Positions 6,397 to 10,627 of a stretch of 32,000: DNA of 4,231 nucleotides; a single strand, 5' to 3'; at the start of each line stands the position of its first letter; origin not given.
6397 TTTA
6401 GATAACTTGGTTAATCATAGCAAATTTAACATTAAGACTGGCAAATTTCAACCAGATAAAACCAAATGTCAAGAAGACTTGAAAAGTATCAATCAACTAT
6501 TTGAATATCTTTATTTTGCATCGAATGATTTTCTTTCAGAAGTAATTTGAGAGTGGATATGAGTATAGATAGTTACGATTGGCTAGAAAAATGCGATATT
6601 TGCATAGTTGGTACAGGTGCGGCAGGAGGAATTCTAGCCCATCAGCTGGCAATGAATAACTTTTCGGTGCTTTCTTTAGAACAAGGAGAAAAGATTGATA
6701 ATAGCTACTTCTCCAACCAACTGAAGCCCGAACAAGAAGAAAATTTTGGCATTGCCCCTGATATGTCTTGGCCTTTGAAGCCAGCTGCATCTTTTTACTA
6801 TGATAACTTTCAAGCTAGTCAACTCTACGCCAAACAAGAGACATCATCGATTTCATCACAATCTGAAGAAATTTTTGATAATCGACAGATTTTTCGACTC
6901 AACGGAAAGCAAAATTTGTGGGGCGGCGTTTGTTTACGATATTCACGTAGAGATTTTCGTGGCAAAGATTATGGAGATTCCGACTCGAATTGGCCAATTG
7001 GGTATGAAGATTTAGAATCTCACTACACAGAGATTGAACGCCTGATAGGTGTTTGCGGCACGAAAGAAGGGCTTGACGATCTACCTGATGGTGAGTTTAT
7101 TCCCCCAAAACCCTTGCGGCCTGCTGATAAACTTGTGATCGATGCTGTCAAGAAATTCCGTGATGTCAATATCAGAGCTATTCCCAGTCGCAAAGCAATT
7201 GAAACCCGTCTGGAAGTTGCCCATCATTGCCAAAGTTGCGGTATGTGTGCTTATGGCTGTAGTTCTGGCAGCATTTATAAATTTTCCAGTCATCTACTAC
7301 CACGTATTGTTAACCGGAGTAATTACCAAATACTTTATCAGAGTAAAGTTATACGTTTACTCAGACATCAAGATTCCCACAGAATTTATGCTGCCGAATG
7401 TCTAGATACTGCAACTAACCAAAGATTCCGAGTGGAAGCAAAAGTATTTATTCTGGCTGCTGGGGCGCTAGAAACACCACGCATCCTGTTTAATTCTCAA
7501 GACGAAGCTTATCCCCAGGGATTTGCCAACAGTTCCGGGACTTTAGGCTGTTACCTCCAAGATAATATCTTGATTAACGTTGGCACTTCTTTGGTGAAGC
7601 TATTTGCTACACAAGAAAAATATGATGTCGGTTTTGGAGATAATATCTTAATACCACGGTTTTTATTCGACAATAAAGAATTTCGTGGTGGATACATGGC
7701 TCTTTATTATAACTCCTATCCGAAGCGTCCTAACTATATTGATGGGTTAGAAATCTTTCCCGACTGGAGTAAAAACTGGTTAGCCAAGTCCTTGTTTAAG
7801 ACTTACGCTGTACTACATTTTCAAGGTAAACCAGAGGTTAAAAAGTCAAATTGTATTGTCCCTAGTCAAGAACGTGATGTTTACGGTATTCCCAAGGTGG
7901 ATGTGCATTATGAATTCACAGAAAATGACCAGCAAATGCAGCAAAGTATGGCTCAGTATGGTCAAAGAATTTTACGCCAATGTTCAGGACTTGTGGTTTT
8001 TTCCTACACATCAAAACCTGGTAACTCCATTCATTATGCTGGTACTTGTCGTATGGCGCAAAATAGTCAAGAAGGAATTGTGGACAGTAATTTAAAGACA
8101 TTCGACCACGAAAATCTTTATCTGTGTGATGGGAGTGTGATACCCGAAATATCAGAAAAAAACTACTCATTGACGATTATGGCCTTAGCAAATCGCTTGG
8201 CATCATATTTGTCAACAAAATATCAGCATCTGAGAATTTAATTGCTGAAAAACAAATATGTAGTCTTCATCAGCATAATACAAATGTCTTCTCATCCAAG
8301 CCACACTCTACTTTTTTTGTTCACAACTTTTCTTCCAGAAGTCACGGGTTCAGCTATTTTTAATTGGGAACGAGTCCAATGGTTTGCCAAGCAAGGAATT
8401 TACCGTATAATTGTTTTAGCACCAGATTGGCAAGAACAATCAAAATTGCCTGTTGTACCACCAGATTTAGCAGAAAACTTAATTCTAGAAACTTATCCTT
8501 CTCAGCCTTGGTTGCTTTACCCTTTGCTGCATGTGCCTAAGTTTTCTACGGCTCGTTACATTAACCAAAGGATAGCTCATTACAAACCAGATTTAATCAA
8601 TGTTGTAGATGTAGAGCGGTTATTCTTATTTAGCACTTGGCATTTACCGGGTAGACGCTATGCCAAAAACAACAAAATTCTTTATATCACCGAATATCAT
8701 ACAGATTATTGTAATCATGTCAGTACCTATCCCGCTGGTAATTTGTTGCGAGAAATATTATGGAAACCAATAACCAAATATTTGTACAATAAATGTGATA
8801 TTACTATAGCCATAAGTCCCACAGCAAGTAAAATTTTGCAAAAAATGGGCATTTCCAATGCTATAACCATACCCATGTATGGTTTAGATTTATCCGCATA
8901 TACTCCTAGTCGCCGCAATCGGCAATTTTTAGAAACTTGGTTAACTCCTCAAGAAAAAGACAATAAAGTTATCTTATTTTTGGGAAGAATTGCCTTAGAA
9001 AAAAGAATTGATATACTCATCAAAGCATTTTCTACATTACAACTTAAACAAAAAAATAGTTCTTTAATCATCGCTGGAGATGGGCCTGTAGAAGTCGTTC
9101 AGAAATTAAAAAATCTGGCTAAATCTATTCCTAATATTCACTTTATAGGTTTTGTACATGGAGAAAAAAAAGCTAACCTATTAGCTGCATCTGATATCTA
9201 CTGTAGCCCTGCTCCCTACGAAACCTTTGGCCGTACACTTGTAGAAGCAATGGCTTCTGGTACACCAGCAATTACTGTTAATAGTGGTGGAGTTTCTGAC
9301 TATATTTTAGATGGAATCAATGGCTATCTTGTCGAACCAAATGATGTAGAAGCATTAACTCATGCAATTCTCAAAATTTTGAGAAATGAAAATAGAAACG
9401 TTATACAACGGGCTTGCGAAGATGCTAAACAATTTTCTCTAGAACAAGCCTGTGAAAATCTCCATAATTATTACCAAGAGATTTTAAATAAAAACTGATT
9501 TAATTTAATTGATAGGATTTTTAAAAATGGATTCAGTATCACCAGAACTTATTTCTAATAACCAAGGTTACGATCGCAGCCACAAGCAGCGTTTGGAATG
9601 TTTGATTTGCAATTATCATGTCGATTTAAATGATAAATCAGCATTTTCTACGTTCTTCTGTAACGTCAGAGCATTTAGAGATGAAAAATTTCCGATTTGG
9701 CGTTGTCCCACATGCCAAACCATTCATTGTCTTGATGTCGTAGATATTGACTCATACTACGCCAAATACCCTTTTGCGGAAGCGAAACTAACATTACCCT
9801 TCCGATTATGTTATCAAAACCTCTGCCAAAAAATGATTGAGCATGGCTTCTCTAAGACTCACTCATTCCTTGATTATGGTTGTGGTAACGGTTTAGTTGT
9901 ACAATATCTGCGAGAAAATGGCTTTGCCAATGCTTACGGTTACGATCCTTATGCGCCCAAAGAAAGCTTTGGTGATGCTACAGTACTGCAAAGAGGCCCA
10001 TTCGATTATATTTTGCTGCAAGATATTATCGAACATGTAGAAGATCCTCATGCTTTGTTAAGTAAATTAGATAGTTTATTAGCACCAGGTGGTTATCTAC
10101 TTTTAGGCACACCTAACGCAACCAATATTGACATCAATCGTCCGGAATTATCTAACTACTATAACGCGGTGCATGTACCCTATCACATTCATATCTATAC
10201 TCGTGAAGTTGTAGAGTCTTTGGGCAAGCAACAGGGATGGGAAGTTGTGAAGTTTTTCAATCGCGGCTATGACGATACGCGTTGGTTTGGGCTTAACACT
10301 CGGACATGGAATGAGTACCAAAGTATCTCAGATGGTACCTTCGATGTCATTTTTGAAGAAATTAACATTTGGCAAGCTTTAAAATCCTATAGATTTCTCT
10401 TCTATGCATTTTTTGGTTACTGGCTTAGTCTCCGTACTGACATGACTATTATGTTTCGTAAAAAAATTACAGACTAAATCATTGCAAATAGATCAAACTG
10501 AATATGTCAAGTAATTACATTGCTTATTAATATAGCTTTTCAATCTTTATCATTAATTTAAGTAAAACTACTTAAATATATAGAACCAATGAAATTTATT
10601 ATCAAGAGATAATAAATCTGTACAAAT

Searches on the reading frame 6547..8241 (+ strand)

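Call 55: search_protein_families(library=pfam, proteins=[window:6547-8241:+], max_evalue=0.001)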
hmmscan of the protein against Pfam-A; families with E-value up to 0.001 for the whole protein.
window:6547-8241:+ (564 aa): 2 families
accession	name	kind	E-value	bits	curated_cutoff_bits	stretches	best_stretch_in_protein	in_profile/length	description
PF05199.19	GMC_oxred_C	-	5.5e-21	76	24.6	1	438-548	7-139/139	GMC oxidoreductase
PF00732.25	GMC_oxred_N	-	1.4e-14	54.9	23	1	226-317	109-200/218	GMC oxidoreductase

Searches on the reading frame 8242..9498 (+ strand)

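Call 55: search_protein_families(library=pfam, proteins=[window:8242-9498:+], max_evalue=0.001)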
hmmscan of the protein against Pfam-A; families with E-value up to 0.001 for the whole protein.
window:8242-9498:+ (418 aa): 4 families
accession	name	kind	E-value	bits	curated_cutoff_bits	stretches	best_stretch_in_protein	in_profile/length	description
PF00534.26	Glycos_transf_1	-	7.6e-40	136.7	26.4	1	238-385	12-161/172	Glycosyl transferases group 1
PF13692.12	Glyco_trans_1_4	-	2.2e-34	119.2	27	1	242-382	2-142/142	Glycosyl transferases group 1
PF13439.12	Glyco_transf_4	-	1.2e-09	38.9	28.5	1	36-208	3-159/170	Glycosyltransferase Family 4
PF20706.3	GT4-conflict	-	2.6e-06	27.1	26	1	234-361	190-326/385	Family 4 Glycosyltransferase in conflict systems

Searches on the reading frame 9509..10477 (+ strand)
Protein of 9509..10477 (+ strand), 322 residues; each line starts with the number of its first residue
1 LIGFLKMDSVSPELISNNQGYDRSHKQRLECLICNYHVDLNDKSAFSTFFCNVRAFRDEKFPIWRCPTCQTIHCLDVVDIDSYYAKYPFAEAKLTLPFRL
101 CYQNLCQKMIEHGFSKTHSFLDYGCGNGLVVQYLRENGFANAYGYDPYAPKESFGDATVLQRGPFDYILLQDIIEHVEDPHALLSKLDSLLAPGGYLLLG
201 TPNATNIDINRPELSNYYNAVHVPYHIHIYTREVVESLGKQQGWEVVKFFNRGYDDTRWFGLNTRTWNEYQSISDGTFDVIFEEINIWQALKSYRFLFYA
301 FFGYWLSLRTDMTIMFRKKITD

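Call 55: search_protein_families(library=pfam, proteins=[window:9509-10477:+], max_evalue=0.001)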
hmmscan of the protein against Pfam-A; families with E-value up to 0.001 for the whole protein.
window:9509-10477:+ (322 aa): 6 families
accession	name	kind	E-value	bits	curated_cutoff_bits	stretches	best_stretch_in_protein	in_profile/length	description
PF13489.12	Methyltransf_23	-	1.7e-23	83.6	27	1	116-247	22-162/164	Methyltransferase domain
PF08241.18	Methyltransf_11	-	4.4e-10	40.5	21.2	1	121-198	1-94/95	Methyltransferase domain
PF08242.18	Methyltransf_12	-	6.9e-09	36.8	30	1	161-197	62-98/98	Methyltransferase domain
PF13847.12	Methyltransf_31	-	5.3e-08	33.1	27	1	160-210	70-121/145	Methyltransferase domain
PF13649.12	Methyltransf_25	-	4.7e-06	27.6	27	0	121-147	2-29/97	Methyltransferase domain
PF07757.19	AdoMet_MTase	-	3.3e-05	24.5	27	1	115-147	60-91/115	Predicted AdoMet-dependent methyltransferase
